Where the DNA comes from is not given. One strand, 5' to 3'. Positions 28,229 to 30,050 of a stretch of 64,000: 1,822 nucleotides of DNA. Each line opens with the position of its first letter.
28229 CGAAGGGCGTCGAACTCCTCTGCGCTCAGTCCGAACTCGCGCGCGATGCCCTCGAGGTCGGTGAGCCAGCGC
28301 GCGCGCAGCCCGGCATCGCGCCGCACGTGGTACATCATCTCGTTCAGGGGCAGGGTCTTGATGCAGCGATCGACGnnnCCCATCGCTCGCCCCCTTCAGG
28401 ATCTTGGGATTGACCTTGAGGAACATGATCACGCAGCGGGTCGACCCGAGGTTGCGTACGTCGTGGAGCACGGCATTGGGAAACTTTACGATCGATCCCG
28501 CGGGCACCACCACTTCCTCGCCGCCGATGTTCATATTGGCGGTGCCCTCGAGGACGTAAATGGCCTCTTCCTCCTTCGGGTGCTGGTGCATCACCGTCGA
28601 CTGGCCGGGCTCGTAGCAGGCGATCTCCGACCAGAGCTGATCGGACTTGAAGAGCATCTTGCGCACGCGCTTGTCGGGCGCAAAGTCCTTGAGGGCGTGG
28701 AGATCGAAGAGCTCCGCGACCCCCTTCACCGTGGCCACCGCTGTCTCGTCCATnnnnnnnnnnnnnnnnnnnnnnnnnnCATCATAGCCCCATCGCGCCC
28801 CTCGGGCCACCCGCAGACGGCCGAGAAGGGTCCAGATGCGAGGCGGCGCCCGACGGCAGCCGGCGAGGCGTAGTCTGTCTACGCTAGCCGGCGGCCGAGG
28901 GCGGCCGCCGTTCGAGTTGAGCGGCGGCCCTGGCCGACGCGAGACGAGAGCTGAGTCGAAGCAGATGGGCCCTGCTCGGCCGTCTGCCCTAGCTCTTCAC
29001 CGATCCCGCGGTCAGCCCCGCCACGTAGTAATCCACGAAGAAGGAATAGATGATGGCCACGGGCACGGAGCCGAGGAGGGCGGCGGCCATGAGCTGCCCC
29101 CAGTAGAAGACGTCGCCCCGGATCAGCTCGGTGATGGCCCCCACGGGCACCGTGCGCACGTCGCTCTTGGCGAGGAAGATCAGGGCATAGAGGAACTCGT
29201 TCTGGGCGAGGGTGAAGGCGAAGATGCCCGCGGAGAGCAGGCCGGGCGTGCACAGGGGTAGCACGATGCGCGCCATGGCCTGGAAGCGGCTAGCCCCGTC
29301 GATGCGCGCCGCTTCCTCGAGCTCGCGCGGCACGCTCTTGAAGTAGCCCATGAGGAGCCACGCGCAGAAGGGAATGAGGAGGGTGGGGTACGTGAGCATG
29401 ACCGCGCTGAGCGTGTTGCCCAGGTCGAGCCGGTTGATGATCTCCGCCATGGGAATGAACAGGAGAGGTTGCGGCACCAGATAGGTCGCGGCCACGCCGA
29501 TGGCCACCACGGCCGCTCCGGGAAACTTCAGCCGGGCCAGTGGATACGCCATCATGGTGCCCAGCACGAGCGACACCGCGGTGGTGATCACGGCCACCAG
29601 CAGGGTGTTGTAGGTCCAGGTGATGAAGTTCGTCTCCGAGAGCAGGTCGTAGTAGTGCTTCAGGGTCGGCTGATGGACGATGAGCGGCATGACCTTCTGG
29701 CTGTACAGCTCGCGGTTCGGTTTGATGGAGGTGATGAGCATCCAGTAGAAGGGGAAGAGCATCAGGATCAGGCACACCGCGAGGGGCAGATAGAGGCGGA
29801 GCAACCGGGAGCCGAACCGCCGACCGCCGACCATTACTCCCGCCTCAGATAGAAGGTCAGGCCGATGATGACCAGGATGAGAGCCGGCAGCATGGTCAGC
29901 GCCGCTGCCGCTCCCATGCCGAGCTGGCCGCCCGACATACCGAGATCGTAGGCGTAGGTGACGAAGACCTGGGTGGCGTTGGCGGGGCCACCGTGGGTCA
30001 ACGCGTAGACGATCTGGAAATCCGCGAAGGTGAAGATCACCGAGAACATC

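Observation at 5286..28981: Three intergenic copies of a structured element: conserved core, different but always complementary closing helices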

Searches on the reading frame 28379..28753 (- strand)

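Call 88: search_protein_families(library=pfam, proteins=[window:28379-28753:-], max_evalue=0.001)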
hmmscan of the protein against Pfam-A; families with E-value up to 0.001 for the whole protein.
window:28379-28753:- (125 aa): 4 families
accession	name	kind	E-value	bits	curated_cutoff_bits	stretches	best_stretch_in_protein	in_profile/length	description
PF07883.17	Cupin_2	-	9.5e-17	60.9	27.2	1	45-111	3-68/70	Cupin domain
PF02311.25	AraC_binding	-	1.9e-06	28.1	21.1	1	48-122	11-84/135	AraC-like ligand binding domain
PF12973.13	Cupin_7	-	2.4e-05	24.5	27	1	33-111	24-99/105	ChrR Cupin-like domain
PF00190.28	Cupin_1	-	0.00011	22.3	22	1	45-116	38-117/151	Cupin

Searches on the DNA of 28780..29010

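Call 53: search_rna_families(source=window, start=28780, end=29010, threshold=evalue, max_evalue=10)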
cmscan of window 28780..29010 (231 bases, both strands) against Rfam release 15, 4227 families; matches with E-value up to 10: 9.
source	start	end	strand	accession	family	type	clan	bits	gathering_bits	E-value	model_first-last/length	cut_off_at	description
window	28859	28947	+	RF02930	aspS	Cis-reg;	-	18.9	42.5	0.48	1-79/79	no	aspS RNA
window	28877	28945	+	RF03207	mir-3960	Gene; miRNA;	-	18.7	73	2.1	1-73/73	no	mir-3960 microRNA precursor family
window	28802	28877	-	RF03479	mir-324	Gene; miRNA;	-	14.6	70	1.4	1-83/83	no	mir-324 microRNA precursor family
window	28887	28925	+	RF03228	mir-1471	Gene; miRNA;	-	14.6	82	4.4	1-57/57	no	mir-1471 microRNA precursor family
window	28841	28913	+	RF03950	mir-4928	Gene; miRNA;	-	14.3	100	5.1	1-79/79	no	mir-4928 microRNA precursor family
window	28886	28913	-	RF02468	Ms_IGR-4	Gene; sRNA;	-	13.8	55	8.4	1-38/38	no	Mycobacterium sRNA Ms_IGR-4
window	28845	28907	+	RF04057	MIR1432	Gene; miRNA;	-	13.4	90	9.9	1-89/89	no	MIR1432 microRNA precursor family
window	28981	29006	-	RF01126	sR41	Gene; snRNA; snoRNA; CD-box;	-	9.6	54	5.1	23-53/53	no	Small nucleolar RNA sR41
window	28852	28909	-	RF00457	IRES_mnt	Cis-reg; IRES;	-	9.3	100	3.3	101-165/203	no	Mnt IRES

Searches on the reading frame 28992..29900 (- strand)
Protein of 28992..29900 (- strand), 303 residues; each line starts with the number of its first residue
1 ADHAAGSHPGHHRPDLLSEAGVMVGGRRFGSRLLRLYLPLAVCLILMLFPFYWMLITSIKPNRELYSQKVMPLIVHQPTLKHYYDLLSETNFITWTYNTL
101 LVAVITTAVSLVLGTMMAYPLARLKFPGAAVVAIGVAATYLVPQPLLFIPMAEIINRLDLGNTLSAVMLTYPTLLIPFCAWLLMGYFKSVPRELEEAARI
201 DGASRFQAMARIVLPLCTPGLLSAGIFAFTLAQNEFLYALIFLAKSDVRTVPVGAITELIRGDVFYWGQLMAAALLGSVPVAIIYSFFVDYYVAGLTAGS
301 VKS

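Call 88: search_protein_families(library=pfam, proteins=[window:28992-29900:-], max_evalue=0.001)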
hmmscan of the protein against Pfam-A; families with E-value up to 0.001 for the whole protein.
window:28992-29900:- (303 aa): 1 family
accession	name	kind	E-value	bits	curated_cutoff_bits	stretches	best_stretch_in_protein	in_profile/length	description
PF00528.27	BPD_transp_1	-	4.5e-14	53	26.4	1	111-293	2-179/184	Binding-protein-dependent transport system inner membrane component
